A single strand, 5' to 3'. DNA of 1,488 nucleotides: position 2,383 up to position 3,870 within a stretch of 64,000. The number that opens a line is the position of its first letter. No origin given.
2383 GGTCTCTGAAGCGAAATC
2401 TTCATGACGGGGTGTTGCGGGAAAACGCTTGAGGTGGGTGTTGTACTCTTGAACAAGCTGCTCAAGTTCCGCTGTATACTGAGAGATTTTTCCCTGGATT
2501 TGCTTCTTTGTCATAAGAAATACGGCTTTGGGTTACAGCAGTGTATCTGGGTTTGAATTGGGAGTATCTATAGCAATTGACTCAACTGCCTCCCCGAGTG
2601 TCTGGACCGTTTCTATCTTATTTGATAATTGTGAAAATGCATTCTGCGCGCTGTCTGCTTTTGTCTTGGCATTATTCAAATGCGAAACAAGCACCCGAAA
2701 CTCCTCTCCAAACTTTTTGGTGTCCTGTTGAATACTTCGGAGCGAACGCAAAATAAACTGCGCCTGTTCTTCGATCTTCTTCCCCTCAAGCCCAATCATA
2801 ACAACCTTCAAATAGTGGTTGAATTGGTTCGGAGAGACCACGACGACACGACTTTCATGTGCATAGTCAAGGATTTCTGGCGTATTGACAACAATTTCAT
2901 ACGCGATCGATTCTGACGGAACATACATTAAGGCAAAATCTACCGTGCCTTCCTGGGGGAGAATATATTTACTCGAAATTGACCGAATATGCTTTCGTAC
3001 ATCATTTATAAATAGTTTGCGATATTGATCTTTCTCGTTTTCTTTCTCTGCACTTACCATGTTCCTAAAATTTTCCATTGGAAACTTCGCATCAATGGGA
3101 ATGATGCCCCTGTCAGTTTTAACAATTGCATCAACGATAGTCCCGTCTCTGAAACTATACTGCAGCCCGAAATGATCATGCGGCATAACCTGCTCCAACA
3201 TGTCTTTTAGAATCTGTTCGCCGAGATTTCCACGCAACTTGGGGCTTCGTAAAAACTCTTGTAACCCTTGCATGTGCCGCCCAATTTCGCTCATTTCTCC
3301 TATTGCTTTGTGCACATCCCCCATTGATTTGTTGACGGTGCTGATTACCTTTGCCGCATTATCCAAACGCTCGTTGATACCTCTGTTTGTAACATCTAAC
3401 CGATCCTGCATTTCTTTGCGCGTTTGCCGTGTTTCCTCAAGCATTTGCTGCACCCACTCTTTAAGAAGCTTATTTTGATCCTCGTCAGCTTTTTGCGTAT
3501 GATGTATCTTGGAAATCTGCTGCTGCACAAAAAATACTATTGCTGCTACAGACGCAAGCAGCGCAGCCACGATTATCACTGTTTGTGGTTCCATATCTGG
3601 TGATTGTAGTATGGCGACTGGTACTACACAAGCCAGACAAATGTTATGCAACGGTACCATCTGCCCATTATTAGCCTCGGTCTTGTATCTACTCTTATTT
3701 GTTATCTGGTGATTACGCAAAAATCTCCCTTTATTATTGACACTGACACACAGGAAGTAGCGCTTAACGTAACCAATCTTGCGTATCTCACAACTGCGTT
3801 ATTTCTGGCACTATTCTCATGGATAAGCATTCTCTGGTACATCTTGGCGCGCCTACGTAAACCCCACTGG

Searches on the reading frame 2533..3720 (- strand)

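Call 68: search_protein_families(library=pfam, proteins=[window:2533-3720:-], max_evalue=0.00001)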
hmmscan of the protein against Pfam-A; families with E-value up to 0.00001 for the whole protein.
window:2533-3720:- (395 aa): 1 family
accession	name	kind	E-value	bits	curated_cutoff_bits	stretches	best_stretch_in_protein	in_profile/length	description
PF02646.22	RmuC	-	8.1e-55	186.4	26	1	115-378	14-287/291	RmuC family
